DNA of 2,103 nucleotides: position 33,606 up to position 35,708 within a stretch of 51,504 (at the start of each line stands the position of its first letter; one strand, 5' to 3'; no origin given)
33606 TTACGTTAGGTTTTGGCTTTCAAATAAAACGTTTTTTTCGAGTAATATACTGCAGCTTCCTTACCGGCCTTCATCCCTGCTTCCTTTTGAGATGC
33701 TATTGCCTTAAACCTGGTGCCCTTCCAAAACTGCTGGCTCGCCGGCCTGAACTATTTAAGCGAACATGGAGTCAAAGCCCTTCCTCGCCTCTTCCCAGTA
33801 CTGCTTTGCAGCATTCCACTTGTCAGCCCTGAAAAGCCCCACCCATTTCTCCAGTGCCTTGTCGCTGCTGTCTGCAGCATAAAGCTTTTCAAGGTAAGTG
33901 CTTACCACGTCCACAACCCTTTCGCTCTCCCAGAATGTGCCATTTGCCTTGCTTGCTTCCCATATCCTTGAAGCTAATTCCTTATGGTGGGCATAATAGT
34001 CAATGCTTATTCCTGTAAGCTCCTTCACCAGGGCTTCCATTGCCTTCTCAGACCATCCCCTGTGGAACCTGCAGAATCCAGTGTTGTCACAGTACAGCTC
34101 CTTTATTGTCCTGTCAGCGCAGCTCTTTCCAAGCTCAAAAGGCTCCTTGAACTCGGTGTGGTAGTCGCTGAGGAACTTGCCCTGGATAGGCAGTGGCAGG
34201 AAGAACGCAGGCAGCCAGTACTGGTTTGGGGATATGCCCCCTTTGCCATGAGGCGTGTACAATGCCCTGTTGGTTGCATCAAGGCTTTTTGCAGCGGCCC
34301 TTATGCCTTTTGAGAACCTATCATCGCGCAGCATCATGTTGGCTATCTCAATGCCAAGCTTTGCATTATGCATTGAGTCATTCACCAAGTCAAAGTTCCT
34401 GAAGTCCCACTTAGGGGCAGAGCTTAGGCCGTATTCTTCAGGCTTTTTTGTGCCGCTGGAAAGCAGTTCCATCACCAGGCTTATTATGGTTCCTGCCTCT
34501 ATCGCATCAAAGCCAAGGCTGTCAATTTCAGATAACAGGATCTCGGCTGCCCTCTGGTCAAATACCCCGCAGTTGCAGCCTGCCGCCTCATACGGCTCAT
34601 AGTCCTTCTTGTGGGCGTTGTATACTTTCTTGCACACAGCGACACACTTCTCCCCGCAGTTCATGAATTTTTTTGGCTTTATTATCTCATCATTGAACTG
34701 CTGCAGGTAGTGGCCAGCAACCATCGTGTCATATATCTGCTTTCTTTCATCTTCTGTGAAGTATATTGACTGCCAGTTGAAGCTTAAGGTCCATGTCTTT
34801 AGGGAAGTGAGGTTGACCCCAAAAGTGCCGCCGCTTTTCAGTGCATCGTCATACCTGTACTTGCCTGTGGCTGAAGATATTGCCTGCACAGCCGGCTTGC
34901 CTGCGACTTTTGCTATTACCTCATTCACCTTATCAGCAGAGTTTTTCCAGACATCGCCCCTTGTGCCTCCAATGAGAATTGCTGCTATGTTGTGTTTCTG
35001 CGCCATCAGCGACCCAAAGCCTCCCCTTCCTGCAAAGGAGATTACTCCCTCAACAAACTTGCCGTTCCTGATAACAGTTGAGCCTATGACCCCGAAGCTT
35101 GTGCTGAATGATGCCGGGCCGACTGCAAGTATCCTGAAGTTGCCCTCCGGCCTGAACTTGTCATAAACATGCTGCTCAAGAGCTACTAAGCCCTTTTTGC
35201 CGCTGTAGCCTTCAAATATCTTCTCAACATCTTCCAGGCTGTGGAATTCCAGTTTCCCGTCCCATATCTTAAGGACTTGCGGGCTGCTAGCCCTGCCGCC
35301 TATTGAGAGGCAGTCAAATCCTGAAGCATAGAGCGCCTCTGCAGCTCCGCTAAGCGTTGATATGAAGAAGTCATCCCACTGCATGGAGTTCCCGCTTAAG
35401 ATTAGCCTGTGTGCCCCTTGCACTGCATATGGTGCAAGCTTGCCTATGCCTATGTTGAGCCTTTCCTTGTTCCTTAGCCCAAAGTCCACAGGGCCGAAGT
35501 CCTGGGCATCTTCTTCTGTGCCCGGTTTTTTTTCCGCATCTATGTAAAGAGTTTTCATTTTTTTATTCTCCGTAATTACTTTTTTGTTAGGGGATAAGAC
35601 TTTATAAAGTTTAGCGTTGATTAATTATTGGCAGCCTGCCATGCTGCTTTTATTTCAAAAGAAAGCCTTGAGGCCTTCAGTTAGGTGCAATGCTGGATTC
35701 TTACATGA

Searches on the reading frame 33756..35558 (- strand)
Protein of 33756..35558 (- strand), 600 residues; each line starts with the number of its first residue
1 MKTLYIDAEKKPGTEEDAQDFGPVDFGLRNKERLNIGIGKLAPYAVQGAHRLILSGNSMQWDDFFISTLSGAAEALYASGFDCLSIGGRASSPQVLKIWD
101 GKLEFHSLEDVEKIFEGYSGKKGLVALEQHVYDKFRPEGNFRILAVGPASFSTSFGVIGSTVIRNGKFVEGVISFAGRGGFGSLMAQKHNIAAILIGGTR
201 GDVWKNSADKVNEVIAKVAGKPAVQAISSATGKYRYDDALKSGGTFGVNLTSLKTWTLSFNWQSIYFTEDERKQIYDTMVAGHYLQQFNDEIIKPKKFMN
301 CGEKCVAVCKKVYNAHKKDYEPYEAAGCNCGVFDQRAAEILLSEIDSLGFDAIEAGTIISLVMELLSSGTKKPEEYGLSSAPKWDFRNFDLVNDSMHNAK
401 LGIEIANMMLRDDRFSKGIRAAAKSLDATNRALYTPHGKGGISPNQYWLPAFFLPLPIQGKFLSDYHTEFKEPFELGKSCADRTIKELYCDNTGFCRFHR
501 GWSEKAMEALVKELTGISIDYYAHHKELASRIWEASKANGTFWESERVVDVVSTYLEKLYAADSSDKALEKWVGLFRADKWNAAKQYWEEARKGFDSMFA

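Call 14: search_protein_families(library=pfam, proteins=[window:33756-35558:-])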
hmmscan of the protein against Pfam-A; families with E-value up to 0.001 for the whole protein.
window:33756-35558:- (600 aa): 2 families
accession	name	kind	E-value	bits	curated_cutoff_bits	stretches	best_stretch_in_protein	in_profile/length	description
PF02730.20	AFOR_N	-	6.1e-15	55.9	29.8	1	30-199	50-199/199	Aldehyde ferredoxin oxidoreductase, N-terminal domain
PF01314.23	AFOR_C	-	7.2e-13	48.9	27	1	246-537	27-320/385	Aldehyde ferredoxin oxidoreductase, domains 2 & 3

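Call 59: find_homologous_proteins(query=window:33756-35558:-, max_evalue=1e-60)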
Query window:33756-35558:- (600 aa): 1902 proteins with E <= 1e-60 among 8000 candidates; the best 120 are listed.
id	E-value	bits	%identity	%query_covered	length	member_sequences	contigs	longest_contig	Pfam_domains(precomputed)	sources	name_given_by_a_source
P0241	0.0e+0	1389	100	100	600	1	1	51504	PF02730.21,PF01314.24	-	-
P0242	5.8e-247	839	61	99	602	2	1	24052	PF02730.21,PF01314.24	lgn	-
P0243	3.2e-200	685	52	100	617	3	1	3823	PF02730.21,PF01314.24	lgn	-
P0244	5.7e-197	674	52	100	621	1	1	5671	PF02730.21,PF01314.24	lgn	-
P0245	2.0e-196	672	51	100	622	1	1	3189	PF02730.21,PF01314.24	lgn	-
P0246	2.8e-195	669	50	100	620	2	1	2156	PF02730.21,PF01314.24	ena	-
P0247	6.5e-195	667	50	100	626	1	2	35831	PF02730.21,PF01314.24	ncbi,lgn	ncbi:MAG: aldehyde ferredoxin oxidoreductase N-terminal domain-containing protein [Candidatus Nanoar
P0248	4.4e-194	665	50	100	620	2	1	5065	PF02730.21,PF01314.24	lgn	-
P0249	1.2e-193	663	50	100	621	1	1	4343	PF02730.21,PF01314.24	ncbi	-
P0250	1.2e-191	657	51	100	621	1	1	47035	PF02730.21,PF01314.24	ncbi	ncbi:MAG: aldehyde ferredoxin oxidoreductase C-terminal domain-containing protein [archaeon]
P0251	3.2e-189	649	50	100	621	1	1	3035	PF02730.21,PF01314.24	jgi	-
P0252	1.9e-187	643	49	100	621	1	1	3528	PF02730.21,PF01314.24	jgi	-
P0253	5.6e-185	635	49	100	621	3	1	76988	PF02730.21,PF01314.24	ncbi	-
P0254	1.1e-178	614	49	99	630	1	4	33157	PF02730.21,PF01314.24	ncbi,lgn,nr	ncbi:MAG: Glyceraldehyde-3-phosphate:ferredoxin oxidoreductase [Candidatus Woesearchaeota archaeon]|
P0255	1.6e-174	600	48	99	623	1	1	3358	PF02730.21,PF01314.24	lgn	-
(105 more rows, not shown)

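Call 60: find_encoding_contigs(protein=P0242, flank=10000, max_places=3)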
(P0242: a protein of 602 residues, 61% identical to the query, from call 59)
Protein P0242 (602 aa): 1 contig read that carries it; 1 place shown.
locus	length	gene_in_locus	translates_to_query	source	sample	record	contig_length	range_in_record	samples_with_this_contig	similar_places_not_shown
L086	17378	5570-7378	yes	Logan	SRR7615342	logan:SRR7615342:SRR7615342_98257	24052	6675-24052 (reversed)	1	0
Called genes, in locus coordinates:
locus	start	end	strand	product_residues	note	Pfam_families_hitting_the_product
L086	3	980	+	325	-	?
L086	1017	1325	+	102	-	PF00338:Ribosomal_S10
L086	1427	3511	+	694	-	-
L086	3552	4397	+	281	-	-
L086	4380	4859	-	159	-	PF00004:AAA (faint), PF07728:AAA_5 (weak), PF08433:KTI12, PF13189:Cytidylate_kin2 (weak), PF13238:AAA_18, PF13521:AAA_28 (weak), PF13671:AAA_33 (weak), PF13207:AAA_17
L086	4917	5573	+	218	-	PF00121:TIM, PF05690:ThiG (faint)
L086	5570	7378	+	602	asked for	PF02730:AFOR_N, PF01314:AFOR_C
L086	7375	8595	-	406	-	PF05362:Lon_C, PF02577:BFN_dom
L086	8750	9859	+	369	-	PF01950:FBPase_3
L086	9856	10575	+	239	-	PF06560:GPI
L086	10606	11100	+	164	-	PF01988:VIT1 (weak)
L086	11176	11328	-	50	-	-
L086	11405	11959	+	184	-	-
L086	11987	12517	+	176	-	-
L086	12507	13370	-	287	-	PF00892:EamA, PF05653:Mg_trans_NIPA (faint), PF00892:EamA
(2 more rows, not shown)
